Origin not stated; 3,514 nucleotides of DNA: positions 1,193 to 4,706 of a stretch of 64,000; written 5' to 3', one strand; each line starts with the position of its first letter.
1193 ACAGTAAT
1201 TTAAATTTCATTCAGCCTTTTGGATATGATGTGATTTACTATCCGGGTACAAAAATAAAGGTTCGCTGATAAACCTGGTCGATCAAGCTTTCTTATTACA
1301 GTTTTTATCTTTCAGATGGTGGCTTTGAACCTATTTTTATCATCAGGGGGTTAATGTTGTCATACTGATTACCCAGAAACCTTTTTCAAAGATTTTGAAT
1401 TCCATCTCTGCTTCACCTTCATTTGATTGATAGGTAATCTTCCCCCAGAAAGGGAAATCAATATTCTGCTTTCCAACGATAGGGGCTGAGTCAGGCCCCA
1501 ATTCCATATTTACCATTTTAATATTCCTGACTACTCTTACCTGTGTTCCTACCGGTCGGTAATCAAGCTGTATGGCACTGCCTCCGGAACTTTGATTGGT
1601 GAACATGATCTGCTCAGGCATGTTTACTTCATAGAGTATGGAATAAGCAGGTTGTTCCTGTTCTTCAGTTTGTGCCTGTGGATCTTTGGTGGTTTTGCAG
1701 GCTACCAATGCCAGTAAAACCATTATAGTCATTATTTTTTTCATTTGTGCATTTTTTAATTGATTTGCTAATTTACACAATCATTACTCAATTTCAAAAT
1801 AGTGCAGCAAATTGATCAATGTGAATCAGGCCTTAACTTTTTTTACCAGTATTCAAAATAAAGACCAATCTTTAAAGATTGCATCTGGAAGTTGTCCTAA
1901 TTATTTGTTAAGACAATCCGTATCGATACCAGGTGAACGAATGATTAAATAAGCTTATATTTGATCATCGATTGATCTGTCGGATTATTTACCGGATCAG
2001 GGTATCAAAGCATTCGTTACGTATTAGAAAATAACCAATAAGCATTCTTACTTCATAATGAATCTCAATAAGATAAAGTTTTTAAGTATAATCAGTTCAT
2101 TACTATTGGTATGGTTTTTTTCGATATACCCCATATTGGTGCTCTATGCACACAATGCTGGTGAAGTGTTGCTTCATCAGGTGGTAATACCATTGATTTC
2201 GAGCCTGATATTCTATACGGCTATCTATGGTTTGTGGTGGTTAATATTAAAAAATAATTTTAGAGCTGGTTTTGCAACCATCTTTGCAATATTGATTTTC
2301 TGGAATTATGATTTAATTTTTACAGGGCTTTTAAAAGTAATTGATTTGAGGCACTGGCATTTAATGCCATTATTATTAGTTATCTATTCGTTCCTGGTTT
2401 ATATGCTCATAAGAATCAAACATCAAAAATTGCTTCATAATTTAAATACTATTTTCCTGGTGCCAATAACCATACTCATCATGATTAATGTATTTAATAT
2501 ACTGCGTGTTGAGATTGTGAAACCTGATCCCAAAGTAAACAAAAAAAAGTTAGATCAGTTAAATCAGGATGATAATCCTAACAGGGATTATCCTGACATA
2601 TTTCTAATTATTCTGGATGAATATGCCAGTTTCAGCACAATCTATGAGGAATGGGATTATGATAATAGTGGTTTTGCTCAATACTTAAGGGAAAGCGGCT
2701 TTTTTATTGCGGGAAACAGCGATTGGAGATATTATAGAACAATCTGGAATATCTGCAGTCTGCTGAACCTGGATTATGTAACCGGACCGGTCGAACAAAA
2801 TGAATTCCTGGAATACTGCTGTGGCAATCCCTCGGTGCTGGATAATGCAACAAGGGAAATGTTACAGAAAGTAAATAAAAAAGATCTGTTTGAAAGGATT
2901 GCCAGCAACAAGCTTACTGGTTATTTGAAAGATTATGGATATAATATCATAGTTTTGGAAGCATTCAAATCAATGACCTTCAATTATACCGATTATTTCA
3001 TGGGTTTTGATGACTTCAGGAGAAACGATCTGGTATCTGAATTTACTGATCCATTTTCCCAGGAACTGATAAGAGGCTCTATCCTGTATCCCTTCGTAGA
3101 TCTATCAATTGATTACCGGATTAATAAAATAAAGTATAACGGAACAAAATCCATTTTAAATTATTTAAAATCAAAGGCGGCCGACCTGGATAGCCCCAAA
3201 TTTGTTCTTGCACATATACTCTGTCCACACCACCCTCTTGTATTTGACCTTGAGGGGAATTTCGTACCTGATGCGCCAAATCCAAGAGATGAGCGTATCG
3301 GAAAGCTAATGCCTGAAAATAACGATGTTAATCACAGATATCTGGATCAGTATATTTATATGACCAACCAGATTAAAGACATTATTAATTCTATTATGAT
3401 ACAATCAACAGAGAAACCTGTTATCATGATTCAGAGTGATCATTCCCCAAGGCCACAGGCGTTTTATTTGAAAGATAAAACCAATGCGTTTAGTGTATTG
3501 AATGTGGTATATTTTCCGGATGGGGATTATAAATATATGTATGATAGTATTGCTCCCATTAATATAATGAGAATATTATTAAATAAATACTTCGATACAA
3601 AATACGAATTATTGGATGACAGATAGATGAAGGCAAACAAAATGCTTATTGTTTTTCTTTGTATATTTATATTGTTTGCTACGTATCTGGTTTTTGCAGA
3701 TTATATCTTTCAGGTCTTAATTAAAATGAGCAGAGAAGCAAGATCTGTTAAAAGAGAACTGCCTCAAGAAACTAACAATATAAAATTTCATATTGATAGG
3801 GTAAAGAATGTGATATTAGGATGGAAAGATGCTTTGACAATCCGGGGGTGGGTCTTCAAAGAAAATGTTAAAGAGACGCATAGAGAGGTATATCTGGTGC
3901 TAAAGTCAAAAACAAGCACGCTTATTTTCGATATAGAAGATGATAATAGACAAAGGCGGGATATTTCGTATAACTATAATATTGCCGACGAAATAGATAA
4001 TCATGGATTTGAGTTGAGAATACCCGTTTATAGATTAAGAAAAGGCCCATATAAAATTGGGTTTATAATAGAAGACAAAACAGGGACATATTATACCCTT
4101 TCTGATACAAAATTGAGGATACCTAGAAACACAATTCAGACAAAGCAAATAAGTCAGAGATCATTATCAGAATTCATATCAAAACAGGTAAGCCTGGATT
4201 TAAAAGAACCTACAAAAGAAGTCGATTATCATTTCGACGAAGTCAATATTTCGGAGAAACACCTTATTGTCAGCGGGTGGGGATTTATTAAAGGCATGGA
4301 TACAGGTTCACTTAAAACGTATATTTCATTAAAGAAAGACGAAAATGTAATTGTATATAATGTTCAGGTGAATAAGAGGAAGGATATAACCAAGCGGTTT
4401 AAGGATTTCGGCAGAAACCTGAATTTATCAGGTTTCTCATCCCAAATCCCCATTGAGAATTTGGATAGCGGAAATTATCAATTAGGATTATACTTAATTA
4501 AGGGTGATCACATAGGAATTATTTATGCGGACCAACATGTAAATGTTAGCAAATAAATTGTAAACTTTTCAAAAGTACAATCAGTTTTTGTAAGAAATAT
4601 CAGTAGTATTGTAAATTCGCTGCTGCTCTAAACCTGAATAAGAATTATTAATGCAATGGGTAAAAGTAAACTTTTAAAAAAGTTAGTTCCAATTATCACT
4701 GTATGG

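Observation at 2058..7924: Tandem-duplicated membrane phosphotransferase-like (AP-superfamily) genes with a coupled repeat protein and a kinase-like/methyltransferase fusion: a possible uncharacterised envelope-decoration module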

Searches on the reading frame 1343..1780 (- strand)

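Call 3: search_protein_families(library=pfam, proteins=[window:1343-1780:-], max_evalue=1)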
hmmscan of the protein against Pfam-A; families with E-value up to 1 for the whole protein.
window:1343-1780:- (145 aa): 2 families
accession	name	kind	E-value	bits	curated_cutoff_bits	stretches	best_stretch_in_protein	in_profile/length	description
PF20101.4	DUF6491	-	0.075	13.5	27.5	1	14-43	4-33/138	Family of unknown function (DUF6491)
PF15248.11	DUF4587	-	0.4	11.8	27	1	8-45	15-54/76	Domain of unknown function (DUF4587)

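Call 4: search_protein_families(library=ncbifam, proteins=[window:1343-1780:-], max_evalue=1)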
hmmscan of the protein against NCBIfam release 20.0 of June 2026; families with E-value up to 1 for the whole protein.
window:1343-1780:- (145 aa): 6 families
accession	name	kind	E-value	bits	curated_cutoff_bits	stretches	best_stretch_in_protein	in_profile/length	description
NF038041.1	fim_Mfa1_fam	subfamily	0.0082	15.4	130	1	13-65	2-57/495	Mfa1 family fimbria major subunit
NF058647.1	lipo_LytA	equivalog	0.047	13.9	110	1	13-44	1-35/107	acidic lipoprotein LytA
NF041428.1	TrsH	subfamily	0.048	13.8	150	1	13-42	1-33/149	TrsH/TraH family protein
NF041529.1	LvhB7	equivalog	0.053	13.2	70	1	13-33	1-21/45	T4SS-associated protein LvhB7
NF053559.1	LolB1_Flavo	equivalog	0.072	12.6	50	1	17-60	2-44/244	lipoprotein insertase outer membrane protein LolB1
TIGR02416.1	CO_dehy_Mo_lg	equivalog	0.15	10.2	991.15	1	58-129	346-420/770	aerobic carbon-monoxide dehydrogenase large subunit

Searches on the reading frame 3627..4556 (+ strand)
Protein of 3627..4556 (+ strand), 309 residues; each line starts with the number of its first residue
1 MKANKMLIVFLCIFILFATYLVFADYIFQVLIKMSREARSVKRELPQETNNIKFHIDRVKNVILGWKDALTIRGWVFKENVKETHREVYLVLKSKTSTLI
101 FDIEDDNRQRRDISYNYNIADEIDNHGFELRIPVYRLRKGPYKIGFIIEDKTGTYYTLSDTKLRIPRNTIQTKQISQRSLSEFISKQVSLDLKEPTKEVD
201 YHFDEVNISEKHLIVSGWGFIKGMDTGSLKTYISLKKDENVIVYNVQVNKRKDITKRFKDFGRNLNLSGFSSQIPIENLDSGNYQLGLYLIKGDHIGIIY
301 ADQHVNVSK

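Call 3: search_protein_families(library=pfam, proteins=[window:3627-4556:+], max_evalue=1)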
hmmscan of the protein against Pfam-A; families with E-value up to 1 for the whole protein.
window:3627-4556:+ (309 aa): 2 families
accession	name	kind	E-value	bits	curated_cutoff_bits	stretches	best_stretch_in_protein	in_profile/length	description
PF17665.6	DUF5527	-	0.016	15.3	28.5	1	5-25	42-62/139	Family of unknown function (DUF5527)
PF24081.1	PH_SLA1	-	0.17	12.7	27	0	165-205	38-75/91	SLA1-like, PH domain-like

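Call 4: search_protein_families(library=ncbifam, proteins=[window:3627-4556:+], max_evalue=1)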
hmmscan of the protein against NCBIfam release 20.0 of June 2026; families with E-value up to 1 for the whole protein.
window:3627-4556:+ (309 aa): 0 families

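Call 16: find_homologous_proteins(query=window:3627-4556:+)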
Query window:3627-4556:+ (309 aa): 19 proteins with E <= 0.001 among 421 candidates.
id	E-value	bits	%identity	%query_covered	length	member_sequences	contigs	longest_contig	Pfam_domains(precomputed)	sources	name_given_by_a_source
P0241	1.4e-197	673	100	98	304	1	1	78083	-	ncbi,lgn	-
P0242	7.5e-112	392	59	99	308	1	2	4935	-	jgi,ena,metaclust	metaclust:\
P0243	1.6e-103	364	57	100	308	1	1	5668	-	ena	-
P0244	7.7e-103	362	58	94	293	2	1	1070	-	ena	-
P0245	8.8e-91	323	56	90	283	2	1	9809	-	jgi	jgi:hypothetical protein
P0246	2.6e-82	295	45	100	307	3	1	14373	-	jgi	jgi:hypothetical protein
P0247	1.2e-81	293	44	100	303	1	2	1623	-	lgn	-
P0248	1.8e-79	285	47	99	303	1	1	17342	-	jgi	-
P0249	1.2e-78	283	44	100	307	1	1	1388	-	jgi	jgi:hypothetical protein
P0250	1.5e-72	263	42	99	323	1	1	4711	-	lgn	-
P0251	4.7e-71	258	40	100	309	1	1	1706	-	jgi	jgi:hypothetical protein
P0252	1.3e-69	253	39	99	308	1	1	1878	-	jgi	-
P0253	6.5e-69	251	42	100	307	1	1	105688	-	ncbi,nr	ncbi:MAG: hypothetical protein NTW16_08885 [Bacteroidetes bacterium]|nr:hypothetical protein [Bacter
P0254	1.2e-68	250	39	100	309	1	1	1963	-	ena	-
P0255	1.2e-67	247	39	99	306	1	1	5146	-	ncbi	-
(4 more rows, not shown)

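Call 63: search_solved_structures(query=A4, max_evalue=10, show_alignments=2)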
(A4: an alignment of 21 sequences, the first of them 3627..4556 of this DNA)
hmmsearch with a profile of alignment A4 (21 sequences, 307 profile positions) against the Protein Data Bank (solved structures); distinct sequences matched with E-value up to 10: 8.
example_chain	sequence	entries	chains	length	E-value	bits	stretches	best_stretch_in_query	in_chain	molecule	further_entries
2k23_A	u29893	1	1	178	0.099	14.6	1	127-246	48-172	Lipocalin 2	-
5jr8_A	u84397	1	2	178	0.1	14.6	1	133-246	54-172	Neutrophil gelatinase-associated lipocalin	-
8e1i_A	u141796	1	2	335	0.39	12.7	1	172-225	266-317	Inositol hexakisphosphate and diphosphoinositol-pentakisphosphate kinase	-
8e1h_A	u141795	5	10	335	0.39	12.7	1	172-225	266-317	Inositol hexakisphosphate and diphosphoinositol-pentakisphosphate kinase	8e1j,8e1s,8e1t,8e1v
3by0_A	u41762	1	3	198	0.44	12.5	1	133-246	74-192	Neutrophil gelatinase-associated lipocalin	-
6z6z_A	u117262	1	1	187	0.46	12.4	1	134-248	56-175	Neutrophil gelatinase-associated lipocalin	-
1vf1_A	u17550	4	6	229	1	11.3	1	120-175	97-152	Glutathione S-transferase 3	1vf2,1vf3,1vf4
8c4d_A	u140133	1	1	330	1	11.3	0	102-141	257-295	N-acetylmuramoyl-L-alanine amidase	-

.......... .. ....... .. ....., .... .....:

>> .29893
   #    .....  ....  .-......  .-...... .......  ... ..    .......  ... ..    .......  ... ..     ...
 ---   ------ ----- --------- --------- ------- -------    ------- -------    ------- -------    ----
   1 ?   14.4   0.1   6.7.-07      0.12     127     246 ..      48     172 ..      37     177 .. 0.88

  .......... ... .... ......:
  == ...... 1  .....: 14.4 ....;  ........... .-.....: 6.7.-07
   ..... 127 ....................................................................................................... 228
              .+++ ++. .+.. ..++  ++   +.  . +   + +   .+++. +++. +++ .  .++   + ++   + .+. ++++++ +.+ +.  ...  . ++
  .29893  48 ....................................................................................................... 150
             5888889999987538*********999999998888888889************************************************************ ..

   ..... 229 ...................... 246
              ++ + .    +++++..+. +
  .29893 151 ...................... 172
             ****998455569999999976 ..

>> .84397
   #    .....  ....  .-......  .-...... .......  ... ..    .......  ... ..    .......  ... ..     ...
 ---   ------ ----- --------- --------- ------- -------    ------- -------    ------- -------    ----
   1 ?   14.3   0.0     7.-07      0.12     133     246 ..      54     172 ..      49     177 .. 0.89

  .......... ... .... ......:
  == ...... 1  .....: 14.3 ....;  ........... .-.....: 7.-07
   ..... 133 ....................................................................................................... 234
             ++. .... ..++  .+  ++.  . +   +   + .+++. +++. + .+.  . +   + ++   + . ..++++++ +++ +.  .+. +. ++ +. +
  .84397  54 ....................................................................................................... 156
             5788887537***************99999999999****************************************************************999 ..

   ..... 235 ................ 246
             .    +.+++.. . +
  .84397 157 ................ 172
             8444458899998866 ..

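Call 64: search_protein_families(library=pfam, alignment_id=A4, max_evalue=1)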
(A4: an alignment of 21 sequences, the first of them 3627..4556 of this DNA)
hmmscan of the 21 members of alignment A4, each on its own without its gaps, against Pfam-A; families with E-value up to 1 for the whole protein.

A. member 1, window:3627-4556:+ (309 aa): 2 families
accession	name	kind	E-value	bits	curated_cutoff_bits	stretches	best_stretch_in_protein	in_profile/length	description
PF17665.6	DUF5527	-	0.016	15.3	28.5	1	5-25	42-62/139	Family of unknown function (DUF5527)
PF24081.1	PH_SLA1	-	0.17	12.7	27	0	165-205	38-75/91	SLA1-like, PH domain-like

B. families by the number of members that match (of 21 scanned): 19 families
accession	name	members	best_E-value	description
PF20763.3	UDG-inhib_P56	4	0.0072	Phage phi29, UDG inhibitor P56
PF22970.2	DUF7028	4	0.049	Domain of unknown function (DUF7028)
PF16116.10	DUF4832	2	0.00085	Domain of unknown function (DUF4832)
PF17428.7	DUF5412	1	0.0024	Family of unknown function (DUF5412)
PF00942.24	CBM_3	1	0.014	Cellulose binding domain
PF17665.6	DUF5527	1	0.016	Family of unknown function (DUF5527)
PF25083.1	GIPC1_GH1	1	0.031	GIPC1-3 GH1 domain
PF18949.5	DUF5693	1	0.048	Family of unknown function (DUF5693)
PF06916.18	FAM210A-B_dom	1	0.056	FAM210A/B-like domain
PF14811.11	TPD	1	0.065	Protein of unknown function TPD sequence-motif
PF07495.19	Y_Y_Y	1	0.08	Y_Y_Y domain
PF12888.12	Lipid_bd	1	0.082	Lipid-binding putative hydrolase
PF02010.21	REJ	1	0.099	REJ domain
PF08999.15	SP_C-Propep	1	0.13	Surfactant protein C, N terminal propeptide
PF18703.7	MALT1_Ig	1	0.14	MALT1 Ig-like domain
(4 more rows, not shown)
